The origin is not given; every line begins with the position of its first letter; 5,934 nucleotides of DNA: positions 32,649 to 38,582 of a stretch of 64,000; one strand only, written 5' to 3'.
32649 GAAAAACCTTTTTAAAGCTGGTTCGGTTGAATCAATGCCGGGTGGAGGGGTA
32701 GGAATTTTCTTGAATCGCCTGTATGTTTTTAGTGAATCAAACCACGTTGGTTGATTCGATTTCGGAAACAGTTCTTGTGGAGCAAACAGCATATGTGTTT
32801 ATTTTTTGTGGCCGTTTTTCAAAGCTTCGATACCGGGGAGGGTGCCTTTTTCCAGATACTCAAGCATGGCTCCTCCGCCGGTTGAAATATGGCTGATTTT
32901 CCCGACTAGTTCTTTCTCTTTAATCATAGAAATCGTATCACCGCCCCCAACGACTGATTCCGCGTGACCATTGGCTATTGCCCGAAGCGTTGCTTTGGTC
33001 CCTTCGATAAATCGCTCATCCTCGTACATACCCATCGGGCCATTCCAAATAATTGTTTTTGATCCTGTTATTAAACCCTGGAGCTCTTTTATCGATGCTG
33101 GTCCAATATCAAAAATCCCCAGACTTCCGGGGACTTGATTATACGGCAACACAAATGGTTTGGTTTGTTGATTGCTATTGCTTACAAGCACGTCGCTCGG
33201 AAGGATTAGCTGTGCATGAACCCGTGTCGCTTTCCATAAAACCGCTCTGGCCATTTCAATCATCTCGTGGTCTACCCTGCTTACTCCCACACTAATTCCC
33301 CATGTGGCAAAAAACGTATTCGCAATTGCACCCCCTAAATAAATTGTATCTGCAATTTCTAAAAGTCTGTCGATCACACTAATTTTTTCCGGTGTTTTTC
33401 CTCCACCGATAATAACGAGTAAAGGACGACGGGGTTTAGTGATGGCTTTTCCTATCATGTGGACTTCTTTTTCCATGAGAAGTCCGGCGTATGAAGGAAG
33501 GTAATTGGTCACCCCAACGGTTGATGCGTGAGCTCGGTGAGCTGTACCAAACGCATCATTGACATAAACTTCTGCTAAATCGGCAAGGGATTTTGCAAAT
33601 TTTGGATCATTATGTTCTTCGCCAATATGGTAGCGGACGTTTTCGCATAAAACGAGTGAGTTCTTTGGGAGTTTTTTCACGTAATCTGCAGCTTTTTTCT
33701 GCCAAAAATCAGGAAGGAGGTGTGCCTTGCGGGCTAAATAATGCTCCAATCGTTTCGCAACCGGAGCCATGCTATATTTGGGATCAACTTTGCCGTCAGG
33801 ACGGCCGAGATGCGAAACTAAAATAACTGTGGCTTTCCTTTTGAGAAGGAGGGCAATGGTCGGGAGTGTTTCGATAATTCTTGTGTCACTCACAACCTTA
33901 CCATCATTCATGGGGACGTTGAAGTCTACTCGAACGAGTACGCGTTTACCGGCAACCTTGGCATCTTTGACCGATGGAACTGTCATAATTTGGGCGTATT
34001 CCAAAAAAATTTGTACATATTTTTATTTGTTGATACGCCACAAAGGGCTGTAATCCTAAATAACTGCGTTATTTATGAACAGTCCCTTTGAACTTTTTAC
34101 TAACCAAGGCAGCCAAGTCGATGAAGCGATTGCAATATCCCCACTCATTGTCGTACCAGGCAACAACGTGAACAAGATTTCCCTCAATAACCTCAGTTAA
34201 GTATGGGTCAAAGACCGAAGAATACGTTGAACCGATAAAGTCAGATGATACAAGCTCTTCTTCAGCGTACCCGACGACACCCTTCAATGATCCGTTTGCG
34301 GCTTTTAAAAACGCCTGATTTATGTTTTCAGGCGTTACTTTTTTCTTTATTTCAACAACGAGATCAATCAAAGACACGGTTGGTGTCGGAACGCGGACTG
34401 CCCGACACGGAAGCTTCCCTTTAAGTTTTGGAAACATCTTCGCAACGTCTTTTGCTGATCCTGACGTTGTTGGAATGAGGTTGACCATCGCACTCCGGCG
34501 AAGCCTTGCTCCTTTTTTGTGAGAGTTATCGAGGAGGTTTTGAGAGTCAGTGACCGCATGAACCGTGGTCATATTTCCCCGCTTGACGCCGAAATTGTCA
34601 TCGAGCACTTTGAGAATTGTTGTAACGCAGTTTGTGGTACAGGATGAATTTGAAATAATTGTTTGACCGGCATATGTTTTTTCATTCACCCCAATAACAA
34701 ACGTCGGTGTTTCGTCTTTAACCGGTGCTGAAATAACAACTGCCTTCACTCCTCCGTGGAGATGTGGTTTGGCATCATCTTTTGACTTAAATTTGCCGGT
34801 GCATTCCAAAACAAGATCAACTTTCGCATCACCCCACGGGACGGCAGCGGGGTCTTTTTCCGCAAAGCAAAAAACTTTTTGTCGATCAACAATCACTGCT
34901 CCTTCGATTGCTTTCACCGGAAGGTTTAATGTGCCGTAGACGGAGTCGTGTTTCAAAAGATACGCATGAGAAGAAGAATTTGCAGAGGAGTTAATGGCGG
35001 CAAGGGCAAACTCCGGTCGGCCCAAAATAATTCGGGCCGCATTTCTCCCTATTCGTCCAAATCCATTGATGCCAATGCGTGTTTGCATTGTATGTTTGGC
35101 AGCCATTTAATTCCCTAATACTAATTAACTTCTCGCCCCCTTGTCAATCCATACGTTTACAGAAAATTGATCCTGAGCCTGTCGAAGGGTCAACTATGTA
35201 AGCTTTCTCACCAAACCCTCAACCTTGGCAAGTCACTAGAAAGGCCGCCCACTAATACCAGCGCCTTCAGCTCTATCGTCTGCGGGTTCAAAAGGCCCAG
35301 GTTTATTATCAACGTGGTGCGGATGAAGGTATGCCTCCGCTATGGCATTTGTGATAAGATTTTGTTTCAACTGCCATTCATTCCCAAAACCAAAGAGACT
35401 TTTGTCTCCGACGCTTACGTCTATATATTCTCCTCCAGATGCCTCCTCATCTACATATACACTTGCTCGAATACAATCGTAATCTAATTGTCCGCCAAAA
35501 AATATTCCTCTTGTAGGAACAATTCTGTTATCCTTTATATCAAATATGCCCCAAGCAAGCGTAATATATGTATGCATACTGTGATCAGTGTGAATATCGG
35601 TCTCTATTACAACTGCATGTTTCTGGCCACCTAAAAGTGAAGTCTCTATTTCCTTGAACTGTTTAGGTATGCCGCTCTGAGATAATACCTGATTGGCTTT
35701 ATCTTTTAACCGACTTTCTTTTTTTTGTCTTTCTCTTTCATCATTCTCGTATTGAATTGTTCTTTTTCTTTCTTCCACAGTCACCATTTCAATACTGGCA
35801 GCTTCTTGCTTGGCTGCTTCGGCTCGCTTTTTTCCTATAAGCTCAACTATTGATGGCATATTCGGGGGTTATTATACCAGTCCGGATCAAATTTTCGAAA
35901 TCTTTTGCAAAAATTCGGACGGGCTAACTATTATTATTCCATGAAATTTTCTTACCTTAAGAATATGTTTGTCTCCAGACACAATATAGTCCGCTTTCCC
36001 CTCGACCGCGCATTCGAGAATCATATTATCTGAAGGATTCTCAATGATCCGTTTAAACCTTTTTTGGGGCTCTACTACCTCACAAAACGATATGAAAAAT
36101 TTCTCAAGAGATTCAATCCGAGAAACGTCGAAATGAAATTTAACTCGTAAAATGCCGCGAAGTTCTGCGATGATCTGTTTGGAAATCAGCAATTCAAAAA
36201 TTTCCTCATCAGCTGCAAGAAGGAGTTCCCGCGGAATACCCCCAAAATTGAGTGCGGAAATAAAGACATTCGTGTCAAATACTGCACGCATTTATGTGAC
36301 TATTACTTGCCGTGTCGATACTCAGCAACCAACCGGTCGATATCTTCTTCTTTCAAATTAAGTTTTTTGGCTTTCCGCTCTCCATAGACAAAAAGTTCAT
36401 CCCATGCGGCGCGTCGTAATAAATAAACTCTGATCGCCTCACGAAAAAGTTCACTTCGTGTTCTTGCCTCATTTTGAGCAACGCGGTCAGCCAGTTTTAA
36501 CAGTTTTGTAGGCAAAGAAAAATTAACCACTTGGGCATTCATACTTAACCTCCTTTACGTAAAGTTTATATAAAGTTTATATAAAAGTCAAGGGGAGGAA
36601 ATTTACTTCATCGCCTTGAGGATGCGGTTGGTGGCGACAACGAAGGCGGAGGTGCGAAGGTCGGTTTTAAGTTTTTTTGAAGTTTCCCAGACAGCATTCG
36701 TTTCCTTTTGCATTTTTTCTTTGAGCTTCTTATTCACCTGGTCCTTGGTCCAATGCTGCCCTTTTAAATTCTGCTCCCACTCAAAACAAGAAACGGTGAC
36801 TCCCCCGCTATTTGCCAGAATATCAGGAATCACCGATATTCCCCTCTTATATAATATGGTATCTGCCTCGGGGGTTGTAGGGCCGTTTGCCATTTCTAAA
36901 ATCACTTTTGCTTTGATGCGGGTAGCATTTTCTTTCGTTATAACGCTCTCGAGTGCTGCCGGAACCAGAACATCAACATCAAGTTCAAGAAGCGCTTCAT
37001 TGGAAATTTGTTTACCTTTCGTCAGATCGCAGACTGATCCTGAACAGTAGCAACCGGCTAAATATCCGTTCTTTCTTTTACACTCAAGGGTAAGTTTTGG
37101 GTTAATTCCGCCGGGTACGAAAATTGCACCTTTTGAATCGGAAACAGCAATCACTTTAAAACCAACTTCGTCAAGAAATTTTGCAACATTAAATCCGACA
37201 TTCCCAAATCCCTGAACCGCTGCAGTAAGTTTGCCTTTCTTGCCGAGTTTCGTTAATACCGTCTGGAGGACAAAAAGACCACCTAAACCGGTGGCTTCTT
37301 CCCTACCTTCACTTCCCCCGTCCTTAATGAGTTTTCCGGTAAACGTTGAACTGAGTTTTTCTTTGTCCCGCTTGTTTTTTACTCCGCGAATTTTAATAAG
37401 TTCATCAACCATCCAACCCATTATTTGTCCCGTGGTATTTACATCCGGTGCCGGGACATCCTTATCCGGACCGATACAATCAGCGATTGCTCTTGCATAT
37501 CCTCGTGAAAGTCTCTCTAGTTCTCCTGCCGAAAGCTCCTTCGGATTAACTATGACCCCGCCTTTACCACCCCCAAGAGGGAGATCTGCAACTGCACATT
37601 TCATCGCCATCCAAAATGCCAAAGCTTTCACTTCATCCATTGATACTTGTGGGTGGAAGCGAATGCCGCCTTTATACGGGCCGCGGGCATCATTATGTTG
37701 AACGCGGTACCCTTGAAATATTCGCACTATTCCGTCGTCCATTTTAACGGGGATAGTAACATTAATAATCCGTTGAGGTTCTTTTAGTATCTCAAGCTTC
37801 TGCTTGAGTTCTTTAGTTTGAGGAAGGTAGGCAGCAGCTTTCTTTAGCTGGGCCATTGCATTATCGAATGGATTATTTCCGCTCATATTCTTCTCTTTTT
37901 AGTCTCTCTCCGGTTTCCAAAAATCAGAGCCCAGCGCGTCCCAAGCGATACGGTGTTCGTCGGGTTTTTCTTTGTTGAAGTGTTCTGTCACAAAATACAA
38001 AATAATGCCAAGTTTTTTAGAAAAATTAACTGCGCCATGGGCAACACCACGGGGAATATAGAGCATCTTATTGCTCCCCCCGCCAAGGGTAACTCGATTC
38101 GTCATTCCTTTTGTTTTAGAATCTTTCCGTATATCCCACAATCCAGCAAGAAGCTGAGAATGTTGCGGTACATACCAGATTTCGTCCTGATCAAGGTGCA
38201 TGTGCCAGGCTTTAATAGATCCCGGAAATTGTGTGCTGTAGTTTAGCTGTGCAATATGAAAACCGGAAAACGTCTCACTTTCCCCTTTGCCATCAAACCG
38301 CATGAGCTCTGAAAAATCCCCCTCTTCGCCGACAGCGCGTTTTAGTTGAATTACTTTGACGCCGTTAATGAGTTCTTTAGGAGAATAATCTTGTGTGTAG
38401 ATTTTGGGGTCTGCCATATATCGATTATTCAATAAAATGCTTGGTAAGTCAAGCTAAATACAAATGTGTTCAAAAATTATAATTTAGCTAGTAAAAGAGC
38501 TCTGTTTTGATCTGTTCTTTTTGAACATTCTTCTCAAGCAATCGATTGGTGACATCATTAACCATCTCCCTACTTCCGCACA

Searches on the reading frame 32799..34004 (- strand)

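Call 82: search_protein_families(library=pfam, proteins=[window:32799-34004:-], max_evalue=0.0001)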
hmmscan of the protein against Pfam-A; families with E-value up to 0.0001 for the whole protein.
window:32799-34004:- (401 aa): 1 family
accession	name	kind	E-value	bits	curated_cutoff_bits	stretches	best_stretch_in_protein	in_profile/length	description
PF00162.24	PGK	-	2e-133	445.5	27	1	12-385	1-377/379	Phosphoglycerate kinase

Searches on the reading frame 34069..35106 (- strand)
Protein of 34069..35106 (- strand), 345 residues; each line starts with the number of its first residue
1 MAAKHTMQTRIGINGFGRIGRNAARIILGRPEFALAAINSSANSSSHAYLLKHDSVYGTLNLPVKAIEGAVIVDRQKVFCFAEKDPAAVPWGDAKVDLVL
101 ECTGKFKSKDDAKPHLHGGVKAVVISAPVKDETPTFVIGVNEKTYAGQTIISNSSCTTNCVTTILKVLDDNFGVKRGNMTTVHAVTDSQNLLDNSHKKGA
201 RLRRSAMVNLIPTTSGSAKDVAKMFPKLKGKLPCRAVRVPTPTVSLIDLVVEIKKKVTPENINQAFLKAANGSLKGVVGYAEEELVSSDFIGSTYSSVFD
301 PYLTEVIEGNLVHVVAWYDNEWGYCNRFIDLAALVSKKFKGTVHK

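Call 82: search_protein_families(library=pfam, proteins=[window:34069-35106:-], max_evalue=0.0001)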
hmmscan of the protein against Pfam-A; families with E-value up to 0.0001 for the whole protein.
window:34069-35106:- (345 aa): 2 families
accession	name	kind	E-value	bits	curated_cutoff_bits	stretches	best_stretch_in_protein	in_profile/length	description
PF02800.25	Gp_dh_C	-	4.4e-57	192.5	24.4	1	162-318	2-158/158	Glyceraldehyde 3-phosphate dehydrogenase, C-terminal domain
PF00044.30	Gp_dh_N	-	1.2e-31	109.4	31.7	1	10-109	2-101/101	Glyceraldehyde 3-phosphate dehydrogenase, NAD binding domain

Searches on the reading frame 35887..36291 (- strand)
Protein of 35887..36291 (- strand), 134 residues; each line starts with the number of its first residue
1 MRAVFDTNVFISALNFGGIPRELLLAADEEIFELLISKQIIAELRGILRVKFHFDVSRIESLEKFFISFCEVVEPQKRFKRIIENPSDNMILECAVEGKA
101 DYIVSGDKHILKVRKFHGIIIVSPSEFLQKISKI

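Call 82: search_protein_families(library=pfam, proteins=[window:35887-36291:-], max_evalue=0.0001)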
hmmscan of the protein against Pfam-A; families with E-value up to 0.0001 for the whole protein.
window:35887-36291:- (134 aa): 2 families
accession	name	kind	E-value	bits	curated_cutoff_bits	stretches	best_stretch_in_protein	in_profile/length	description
PF13470.12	PIN_3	-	1.1e-19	71.8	27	1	2-109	1-115/115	PIN domain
PF01850.27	PIN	-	2.4e-05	25.4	23.6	0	4-114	2-118/120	PIN domain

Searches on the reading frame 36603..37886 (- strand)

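Call 82: search_protein_families(library=pfam, proteins=[window:36603-37886:-], max_evalue=0.0001)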
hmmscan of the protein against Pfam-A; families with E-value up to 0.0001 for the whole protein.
window:36603-37886:- (427 aa): 2 families
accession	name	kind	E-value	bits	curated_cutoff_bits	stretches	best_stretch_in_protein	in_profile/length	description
PF00208.27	ELFV_dehydrog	-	3e-72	243.7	23.4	1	190-427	1-238/241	Glutamate/Leucine/Phenylalanine/Valine dehydrogenase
PF02812.23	ELFV_dehydrog_N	-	8.2e-58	194.1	25.3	1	37-163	1-127/129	Glu/Leu/Phe/Val dehydrogenase, dimerisation domain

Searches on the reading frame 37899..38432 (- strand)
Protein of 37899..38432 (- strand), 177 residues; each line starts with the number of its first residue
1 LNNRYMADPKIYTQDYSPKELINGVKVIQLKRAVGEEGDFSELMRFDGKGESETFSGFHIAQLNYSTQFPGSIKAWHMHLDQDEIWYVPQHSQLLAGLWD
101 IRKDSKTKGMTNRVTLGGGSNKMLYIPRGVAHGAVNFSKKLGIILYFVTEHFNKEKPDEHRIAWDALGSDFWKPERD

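Call 82: search_protein_families(library=pfam, proteins=[window:37899-38432:-], max_evalue=0.0001)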
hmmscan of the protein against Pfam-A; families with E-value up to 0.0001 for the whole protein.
window:37899-38432:- (177 aa): 2 families
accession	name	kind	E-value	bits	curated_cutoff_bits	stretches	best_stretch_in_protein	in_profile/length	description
PF00908.23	dTDP_sugar_isom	-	1.2e-13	51.5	27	1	22-165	4-144/168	dTDP-4-dehydrorhamnose 3,5-epimerase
PF14667.12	Polysacc_synt_C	-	4.2e-05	24.1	28.7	1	56-159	13-110/111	Polysaccharide biosynthesis C-terminal domain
